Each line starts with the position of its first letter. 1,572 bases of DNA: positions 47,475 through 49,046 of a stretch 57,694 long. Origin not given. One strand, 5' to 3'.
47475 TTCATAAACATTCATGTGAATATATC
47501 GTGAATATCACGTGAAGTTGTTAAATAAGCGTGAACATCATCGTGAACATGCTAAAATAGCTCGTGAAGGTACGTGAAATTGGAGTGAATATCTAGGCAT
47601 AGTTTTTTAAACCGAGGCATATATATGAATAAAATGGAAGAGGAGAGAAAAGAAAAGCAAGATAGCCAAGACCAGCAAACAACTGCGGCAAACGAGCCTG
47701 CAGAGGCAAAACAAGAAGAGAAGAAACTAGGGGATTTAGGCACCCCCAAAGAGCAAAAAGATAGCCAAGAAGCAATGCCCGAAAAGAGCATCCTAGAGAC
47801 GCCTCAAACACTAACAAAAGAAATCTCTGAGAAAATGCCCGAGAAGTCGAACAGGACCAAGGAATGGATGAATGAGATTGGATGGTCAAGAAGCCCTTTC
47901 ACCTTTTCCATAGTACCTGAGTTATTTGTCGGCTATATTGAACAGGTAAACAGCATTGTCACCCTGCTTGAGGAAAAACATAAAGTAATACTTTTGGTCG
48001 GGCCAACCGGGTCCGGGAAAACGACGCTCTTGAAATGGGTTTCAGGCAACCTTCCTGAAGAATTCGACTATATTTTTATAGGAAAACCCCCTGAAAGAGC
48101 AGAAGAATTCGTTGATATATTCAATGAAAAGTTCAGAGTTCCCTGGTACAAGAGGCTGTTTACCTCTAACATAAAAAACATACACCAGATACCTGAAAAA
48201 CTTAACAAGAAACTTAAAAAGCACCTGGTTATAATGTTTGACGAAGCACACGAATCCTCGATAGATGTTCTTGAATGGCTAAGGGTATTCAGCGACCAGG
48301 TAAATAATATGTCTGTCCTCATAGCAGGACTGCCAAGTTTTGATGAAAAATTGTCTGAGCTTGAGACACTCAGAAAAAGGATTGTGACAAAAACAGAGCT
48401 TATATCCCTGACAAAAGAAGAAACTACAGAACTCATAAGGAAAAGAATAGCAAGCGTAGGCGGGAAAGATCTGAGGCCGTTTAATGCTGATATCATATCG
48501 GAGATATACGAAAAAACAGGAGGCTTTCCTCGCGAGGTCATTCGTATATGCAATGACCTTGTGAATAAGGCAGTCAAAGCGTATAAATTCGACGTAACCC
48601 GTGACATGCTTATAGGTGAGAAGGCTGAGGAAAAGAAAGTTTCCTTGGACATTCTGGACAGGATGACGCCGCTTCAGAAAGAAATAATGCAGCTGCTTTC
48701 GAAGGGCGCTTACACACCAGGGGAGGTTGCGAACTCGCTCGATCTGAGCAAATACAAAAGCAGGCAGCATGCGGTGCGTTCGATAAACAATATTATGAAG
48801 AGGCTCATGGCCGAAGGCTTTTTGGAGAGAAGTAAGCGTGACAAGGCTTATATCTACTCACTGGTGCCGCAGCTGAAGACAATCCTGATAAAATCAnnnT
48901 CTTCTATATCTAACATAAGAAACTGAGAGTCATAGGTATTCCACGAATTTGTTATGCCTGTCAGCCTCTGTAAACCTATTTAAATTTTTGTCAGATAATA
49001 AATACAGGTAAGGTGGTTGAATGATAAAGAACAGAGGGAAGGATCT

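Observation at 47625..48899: Atypical AAA+ ATPase with C-terminal winged helix immediately downstream of the iterons: possible non-canonical initiator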

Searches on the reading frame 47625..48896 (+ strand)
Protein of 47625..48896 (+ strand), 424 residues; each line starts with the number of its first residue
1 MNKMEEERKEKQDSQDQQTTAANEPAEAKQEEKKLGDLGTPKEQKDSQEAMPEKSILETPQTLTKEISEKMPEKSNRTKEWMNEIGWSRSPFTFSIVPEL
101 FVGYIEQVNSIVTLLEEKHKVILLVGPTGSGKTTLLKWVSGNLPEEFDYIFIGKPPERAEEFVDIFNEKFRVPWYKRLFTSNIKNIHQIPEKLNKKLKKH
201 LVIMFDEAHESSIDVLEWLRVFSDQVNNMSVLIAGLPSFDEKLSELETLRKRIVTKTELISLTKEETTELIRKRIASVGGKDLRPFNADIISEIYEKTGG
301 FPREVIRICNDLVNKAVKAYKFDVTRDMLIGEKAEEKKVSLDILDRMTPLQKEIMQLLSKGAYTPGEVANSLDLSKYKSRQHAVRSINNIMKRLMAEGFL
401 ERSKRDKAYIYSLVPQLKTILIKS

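Call 6: search_protein_families(library=pfam, proteins=[window:47625-48896:+], max_evalue=0.1)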
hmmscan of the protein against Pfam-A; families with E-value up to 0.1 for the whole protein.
window:47625-48896:+ (424 aa): 40 families (the best 25 are shown)
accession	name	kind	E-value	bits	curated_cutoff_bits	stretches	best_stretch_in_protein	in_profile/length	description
PF13401.12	AAA_22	-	2.6e-13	50.9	27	1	118-243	4-130/130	AAA domain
PF01637.24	ATPase_2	-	1.2e-09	38.7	33.2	1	108-307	8-224/225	ATPase domain predominantly from Archaea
PF13173.12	AAA_14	-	8.1e-08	32.8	27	1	119-266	2-127/129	AAA domain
PF00931.28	NB-ARC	-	2.7e-06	27.3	23.5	1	113-327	11-219/248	NB-ARC domain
PF25199.1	nSTAND_NTPase5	-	3e-06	27.5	34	1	106-139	23-61/145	Novel STAND NTPase 5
PF04851.21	ResIII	-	4.2e-06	27.2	22.5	1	106-135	10-39/164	Type III restriction enzyme, res subunit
PF00005.33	ABC_tran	-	6.3e-06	27.3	25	1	117-157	9-50/137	ABC transporter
PF00437.27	T2SSE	-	7.3e-06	25.3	24.9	1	107-146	130-169/370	Type II/IV secretion system protein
PF00004.35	AAA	-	2e-05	25.5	21.2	1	122-211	1-69/131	ATPase family associated with various cellular activities (AAA)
PF20720.3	nSTAND3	-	2.6e-05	24.4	27.2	1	112-166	11-63/155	Novel STAND NTPase 3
PF13191.12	AAA_16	-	6.2e-05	24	32.6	1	107-227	8-160/167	AAA ATPase domain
PF12775.13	AAA_7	-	0.00022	21.3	25.8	1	108-152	22-67/181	P-loop containing dynein motor region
PF13604.12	AAA_30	-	0.00025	21.3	27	1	106-143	5-42/191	AAA domain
PF03965.22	Penicillinase_R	-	0.00046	21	22.6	1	348-412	2-63/115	Penicillinase repressor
PF13671.12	AAA_33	-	0.00055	20.7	27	1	121-178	1-51/143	AAA domain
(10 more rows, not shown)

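Call 7: search_protein_families(library=ncbifam, proteins=[window:47625-48896:+], max_evalue=0.1)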
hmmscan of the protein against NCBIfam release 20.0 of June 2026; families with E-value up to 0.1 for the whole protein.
window:47625-48896:+ (424 aa): 74 families (the best 25 are shown)
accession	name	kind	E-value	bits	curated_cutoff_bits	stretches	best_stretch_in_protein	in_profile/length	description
TIGR03015.1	pepcterm_ATPase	hypoth_equivalog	4.5e-21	75.5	324.5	1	115-325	39-255/269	XrtA/PEP-CTERM system-associated ATPase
NF000355.4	ribo_prot_ABC_F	equivalog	6.2e-07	28.6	380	1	5-144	218-364/499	ribosomal protection-like ABC-F family protein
NF047389.1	ATPase_Sll1717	subfamily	2.4e-05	23.7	75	0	103-142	15-52/454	P-loop ATPase, Sll1717 family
NF010068.0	PRK13548.1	equivalog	8e-05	21.9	261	1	111-147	23-59/261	heme ABC transporter ATP-binding protein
TIGR02533.1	type_II_gspE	equivalog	9.8e-05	21.2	630.25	1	106-136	230-260/486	type II secretion system ATPase GspE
TIGR03499.1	FlhF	equivalog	0.00017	21.7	174.15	1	115-134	194-213/286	flagellar biosynthesis GTPase FlhF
NF008752.0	PRK11784.1-4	equivalog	0.00037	19.4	266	1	74-139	103-163/357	tRNA 2-selenouridine(34) synthase MnmH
NF041000.1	ATPase_ComGA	equivalog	0.00045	19.3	300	1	106-139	115-148/267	competence type IV pilus ATPase ComGA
NF040873.1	AztA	equivalog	0.00091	18.8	220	1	113-144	12-43/191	zinc ABC transporter ATP-binding protein AztA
NF033453.1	BREX_3_BrxF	hypoth_equivalog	0.0011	18.7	50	1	111-141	8-38/149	BREX-3 system P-loop-containing protein BrxF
TIGR01166.1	cbiO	subfamily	0.0013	18.3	211.8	1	112-144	11-43/190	cobalt ABC transporter, ATP-binding protein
TIGR03740.1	galliderm_ABC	subfamily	0.0014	18.3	309.75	1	112-156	19-63/223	lantibiotic protection ABC transporter ATP-binding subunit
NF010170.0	PRK13651.1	equivalog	0.0019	17.2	432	1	108-190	23-104/308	cobalt transporter ATP-binding subunit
TIGR02788.1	VirB11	equivalog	0.0021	17.2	249.95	1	118-152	143-177/308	P-type DNA transfer ATPase VirB11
TIGR02937.1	sigma70-ECF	superfamily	0.0027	17.4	42.9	1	299-393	96-164/165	sigma-70 family RNA polymerase sigma factor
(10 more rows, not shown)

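Call 9: find_homologous_proteins(query=window:47625-48896:+)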
Query window:47625-48896:+ (424 aa): 733 proteins with E <= 0.001 among 8000 candidates; the best 120 are listed.
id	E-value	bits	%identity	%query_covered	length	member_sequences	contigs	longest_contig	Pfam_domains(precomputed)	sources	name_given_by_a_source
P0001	7.6e-273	923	100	100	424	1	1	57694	PF13173.13,PF00437.27,PF00005.34,PF00004.36,PF13401.13,PF01637.25,PF25199.2,PF04851.22,PF20720.4,PF00931.29,PF13191.13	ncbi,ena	-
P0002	3.1e-174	598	69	94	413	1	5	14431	PF13173.13,PF00437.27,PF13401.13,PF01637.25,PF04851.22,PF20720.4,PF00931.29,PF13191.13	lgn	-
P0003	5.2e-174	597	66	99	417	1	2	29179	PF13173.13,PF00437.27,PF13401.13,PF01637.25,PF04851.22,PF00931.29,PF13191.13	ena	-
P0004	9.3e-139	481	54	90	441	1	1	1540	PF13173.13,PF13401.13,PF01637.25,PF04851.22,PF13191.13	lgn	-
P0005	7.2e-137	475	58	81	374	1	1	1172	PF13173.13,PF13401.13,PF01637.25,PF04851.22,PF13191.13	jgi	jgi:type II secretory pathway predicted ATPase ExeA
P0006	3.2e-135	470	56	85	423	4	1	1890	PF13401.13,PF01637.25,PF04851.22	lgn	-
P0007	2.4e-132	460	53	92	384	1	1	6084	PF13173.13,PF00437.27,PF13401.13,PF01637.25,PF25199.2,PF04851.22,PF20720.4,PF13191.13,PF24389.2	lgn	-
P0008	3.0e-130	453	59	82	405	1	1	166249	PF13173.13,PF00437.27,PF13401.13,PF01637.25,PF20720.4,PF13191.13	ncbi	ncbi:MAG: ATPase, T2SS/T4P/T4SS family [Candidatus Aenigmatarchaeota archaeon]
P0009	3.8e-129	450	56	85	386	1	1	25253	PF00270.36,PF13401.13,PF20703.4,PF01637.25,PF04851.22,PF13191.13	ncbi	-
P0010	4.8e-129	449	57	83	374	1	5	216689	PF13401.13,PF20703.4,PF01637.25,PF04851.22,PF13191.13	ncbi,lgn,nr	ncbi:MAG: AAA family ATPase [Candidatus Aenigmarchaeota archaeon]|nr:AAA family ATPase [Candidatus A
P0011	3.3e-127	443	52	96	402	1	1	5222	PF13173.13,PF13401.13,PF25199.2,PF04851.22,PF20720.4,PF13191.13,PF24389.2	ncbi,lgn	-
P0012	1.0e-126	442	51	88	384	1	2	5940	PF13173.13,PF00437.27,PF13401.13,PF20703.4,PF01637.25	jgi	jgi:type II secretory pathway predicted ATPase ExeA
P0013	2.7e-126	440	55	85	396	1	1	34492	PF13173.13,PF13401.13,PF01637.25,PF25199.2,PF04851.22,PF20720.4,PF13191.13,PF24389.2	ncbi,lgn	-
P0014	4.7e-126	439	51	94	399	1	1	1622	PF13173.13,PF00005.34,PF13401.13,PF01637.25,PF04851.22,PF13191.13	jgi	jgi:type II secretory pathway predicted ATPase ExeA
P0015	7.3e-126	439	57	82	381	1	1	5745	PF13173.13,PF00437.27,PF00005.34,PF12775.14,PF05729.19,PF13401.13,PF20703.4,PF01637.25,PF25199.2,PF20720.4,PF13191.13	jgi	-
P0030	2.2e-123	431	54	82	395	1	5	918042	PF13173.13,PF00437.27,PF13401.13,PF01637.25,PF13191.13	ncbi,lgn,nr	ncbi:MAG: AAA family ATPase [Candidatus Aenigmarchaeota archaeon]|nr:AAA family ATPase [Candidatus A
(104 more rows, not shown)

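Call 10: search_solved_structures(query=window:47625-48896:+, max_evalue=1, show_alignments=2)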
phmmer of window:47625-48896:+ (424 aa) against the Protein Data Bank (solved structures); distinct sequences matched with E-value up to 1: 66 (the best 60 are shown).
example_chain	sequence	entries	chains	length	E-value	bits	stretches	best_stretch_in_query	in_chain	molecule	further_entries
1sgw_A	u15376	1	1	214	0.00028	23.6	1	98-173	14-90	putative ABC transporter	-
5zxd_A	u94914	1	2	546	0.00059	22.6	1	17-144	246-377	ATP-binding cassette sub-family F member 1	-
2pjz_A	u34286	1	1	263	0.0046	19.6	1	116-153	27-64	Hypothetical protein ST1066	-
7n6g_6M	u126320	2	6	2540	0.0054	19.4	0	119-151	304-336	FAP42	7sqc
4yms_J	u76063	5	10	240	0.0089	18.7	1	109-199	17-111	ABC-type polar amino acid transport system, ATPase component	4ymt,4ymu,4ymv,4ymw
6c2u_A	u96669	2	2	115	0.0096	18.6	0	119-140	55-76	phosphate-loop protein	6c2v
9nlj_U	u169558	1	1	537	0.018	17.7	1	122-157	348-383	Uup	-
9fqr_X1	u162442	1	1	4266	0.059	16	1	85-152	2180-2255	Dynein axonemal heavy chain 1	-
7d06_B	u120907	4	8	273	0.063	15.9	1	117-158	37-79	ABC transporter ATP-binding protein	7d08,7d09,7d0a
6z5u_K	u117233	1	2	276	0.064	15.9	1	117-158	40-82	ABC transporter ATP-binding protein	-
7x0q_A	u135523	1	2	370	0.064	15.9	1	101-142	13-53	ABC transporter related protein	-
3ozx_A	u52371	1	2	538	0.089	15.4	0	119-198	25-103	RNase L inhibitor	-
1gaj_A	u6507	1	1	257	0.097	15.3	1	112-156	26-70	HIGH-AFFINITY BRANCHED CHAIN AMINO ACID TRANSPORT ATP-BINDING PROTEIN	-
6tmf_d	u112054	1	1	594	0.1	15.2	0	119-198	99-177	ATPase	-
3j15_B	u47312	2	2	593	0.11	15.1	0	120-143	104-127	ABC transporter ATP-binding protein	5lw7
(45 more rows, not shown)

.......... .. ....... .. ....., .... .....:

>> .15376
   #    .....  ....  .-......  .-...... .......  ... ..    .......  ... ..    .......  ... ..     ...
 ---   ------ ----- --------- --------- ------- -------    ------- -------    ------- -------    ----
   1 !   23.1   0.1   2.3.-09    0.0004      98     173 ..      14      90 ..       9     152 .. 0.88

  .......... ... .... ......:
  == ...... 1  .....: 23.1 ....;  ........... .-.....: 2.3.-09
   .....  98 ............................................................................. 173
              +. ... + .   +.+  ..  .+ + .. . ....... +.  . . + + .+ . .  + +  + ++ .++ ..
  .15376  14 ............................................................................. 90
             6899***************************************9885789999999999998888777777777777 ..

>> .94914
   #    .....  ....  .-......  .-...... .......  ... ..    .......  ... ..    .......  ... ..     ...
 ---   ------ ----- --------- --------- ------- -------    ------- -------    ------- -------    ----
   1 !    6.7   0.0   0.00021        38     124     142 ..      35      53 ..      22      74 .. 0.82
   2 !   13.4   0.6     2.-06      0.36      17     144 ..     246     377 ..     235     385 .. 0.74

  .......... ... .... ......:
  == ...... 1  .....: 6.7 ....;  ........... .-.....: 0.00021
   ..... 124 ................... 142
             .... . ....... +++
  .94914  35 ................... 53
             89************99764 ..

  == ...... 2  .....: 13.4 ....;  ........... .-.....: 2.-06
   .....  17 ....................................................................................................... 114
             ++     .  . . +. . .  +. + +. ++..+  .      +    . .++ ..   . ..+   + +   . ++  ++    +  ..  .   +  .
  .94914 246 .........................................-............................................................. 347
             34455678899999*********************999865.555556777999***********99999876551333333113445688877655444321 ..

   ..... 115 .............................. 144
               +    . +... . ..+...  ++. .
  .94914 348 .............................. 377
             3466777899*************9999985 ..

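Call 14: find_encoding_contigs(protein=P0003, flank=5000, max_places=2)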
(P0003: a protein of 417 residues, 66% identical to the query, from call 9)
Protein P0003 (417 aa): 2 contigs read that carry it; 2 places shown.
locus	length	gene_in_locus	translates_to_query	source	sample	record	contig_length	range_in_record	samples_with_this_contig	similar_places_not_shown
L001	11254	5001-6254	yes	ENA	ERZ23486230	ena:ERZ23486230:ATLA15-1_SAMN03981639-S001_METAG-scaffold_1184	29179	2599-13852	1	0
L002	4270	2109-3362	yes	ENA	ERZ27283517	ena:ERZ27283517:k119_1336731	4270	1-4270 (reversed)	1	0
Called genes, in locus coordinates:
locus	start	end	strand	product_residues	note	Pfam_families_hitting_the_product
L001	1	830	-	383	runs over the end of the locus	PF02073:Peptidase_M29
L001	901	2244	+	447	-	PF02878:PGM_PMM_I, PF02879:PGM_PMM_II, PF02880:PGM_PMM_III, PF00408:PGM_PMM_IV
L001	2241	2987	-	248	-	PF00483:NTP_transferase, PF02348:CTP_transf_3 (weak), PF12804:NTP_transf_3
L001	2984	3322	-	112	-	PF13742:tRNA_anti_2, PF01336:tRNA_anti-codon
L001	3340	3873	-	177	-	PF10469:AKAP7_NLS, PF02834:LigT_PEase, PF13563:2_5_RNA_ligase2, PF02834:LigT_PEase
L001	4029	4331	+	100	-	-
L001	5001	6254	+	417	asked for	PF04851:ResIII (faint), PF00437:T2SSE (weak), PF01637:ATPase_2, PF13191:AAA_16 (faint), PF00931:NB-ARC (faint), PF13173:AAA_14 (weak), PF13401:AAA_22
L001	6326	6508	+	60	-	-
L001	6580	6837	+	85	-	PF05239:PRC (weak)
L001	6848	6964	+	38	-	-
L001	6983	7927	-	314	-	PF14520:HHH_5, PF00154:RecA_N, PF13481:AAA_25, PF08423:Rad51, PF06745:ATPase (weak)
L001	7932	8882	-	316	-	PF16900:REPA_OB_2 (weak), PF01336:tRNA_anti-codon, PF08646:Rep_fac-A_C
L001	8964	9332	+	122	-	-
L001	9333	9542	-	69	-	PF00808:CBFD_NFYB_HMF, PF00125:Histone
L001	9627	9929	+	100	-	-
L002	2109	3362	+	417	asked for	PF04851:ResIII (faint), PF00437:T2SSE (weak), PF01637:ATPase_2, PF13191:AAA_16 (faint), PF00931:NB-ARC (faint), PF13173:AAA_14 (weak), PF13401:AAA_22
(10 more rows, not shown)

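Call 15: find_encoding_contigs(protein=P0030, flank=5000, max_places=2)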
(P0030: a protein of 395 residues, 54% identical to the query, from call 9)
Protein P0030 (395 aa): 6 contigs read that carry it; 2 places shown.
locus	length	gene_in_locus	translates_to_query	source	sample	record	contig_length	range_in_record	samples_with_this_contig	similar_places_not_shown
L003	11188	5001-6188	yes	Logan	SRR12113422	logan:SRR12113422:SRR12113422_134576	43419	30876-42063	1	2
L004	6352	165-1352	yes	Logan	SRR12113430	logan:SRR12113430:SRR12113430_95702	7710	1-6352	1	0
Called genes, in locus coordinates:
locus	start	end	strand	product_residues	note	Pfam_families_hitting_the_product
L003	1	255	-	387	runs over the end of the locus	PF02073:Peptidase_M29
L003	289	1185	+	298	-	PF02073:Peptidase_M29 (weak), PF26233:NicX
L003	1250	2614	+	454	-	PF02878:PGM_PMM_I, PF02879:PGM_PMM_II, PF02880:PGM_PMM_III, PF00408:PGM_PMM_IV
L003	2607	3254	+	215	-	PF00483:NTP_transferase, PF12804:NTP_transf_3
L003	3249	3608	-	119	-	PF13742:tRNA_anti_2 (weak), PF01336:tRNA_anti-codon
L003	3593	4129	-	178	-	PF10469:AKAP7_NLS (weak), PF02834:LigT_PEase, PF13563:2_5_RNA_ligase2, PF02834:LigT_PEase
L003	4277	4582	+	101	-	-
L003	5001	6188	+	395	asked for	PF00437:T2SSE (weak), PF13191:AAA_16 (faint), PF01637:ATPase_2 (faint), PF13173:AAA_14, PF13401:AAA_22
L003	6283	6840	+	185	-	-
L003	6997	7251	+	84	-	-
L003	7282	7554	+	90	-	-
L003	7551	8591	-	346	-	PF14520:HHH_5, PF00154:RecA_N, PF08423:Rad51, PF13481:AAA_25, PF06745:ATPase (weak)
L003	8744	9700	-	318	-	PF09999:DUF2240 (faint), PF01336:tRNA_anti-codon, PF08646:Rep_fac-A_C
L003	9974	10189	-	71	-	PF00125:Histone (weak), PF00808:CBFD_NFYB_HMF, PF02969:TAF (weak)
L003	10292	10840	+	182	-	-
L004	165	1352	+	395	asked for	PF00437:T2SSE (weak), PF13191:AAA_16 (faint), PF01637:ATPase_2 (faint), PF13173:AAA_14, PF13401:AAA_22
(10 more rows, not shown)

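Call 16: find_encoding_contigs(protein=P0010, flank=5000, max_places=2)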
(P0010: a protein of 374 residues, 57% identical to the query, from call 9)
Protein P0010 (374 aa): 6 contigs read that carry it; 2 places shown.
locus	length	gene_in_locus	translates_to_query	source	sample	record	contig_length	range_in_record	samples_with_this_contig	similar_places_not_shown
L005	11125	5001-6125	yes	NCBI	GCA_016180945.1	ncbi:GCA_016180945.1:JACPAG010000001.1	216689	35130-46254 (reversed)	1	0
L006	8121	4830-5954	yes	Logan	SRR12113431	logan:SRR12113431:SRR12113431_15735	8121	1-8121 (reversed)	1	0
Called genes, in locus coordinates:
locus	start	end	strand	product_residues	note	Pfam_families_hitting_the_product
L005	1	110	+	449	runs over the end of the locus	PF02878:PGM_PMM_I, PF02879:PGM_PMM_II, PF02880:PGM_PMM_III, PF00408:PGM_PMM_IV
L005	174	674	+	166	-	PF00483:NTP_transferase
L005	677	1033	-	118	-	PF13742:tRNA_anti_2, PF01336:tRNA_anti-codon (weak)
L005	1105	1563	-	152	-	-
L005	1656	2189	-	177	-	PF02834:LigT_PEase, PF10469:AKAP7_NLS (weak), PF13563:2_5_RNA_ligase2, PF02834:LigT_PEase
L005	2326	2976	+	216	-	PF01865:PhoU_div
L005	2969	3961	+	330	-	PF01384:PHO4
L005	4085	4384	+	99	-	-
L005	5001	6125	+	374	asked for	PF20703:nSTAND1 (faint), PF01637:ATPase_2 (faint), PF04851:ResIII (faint), PF13191:AAA_16 (faint), PF13401:AAA_22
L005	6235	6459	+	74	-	-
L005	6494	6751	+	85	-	PF05239:PRC (faint)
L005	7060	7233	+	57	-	-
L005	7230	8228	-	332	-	PF14520:HHH_5, PF00154:RecA_N, PF08423:Rad51, PF13481:AAA_25, PF06745:ATPase (weak)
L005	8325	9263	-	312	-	PF16900:REPA_OB_2 (faint), PF01336:tRNA_anti-codon (weak), PF08646:Rep_fac-A_C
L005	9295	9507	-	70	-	PF00808:CBFD_NFYB_HMF, PF00125:Histone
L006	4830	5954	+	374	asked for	PF20703:nSTAND1 (faint), PF01637:ATPase_2 (faint), PF04851:ResIII (faint), PF13191:AAA_16 (faint), PF13401:AAA_22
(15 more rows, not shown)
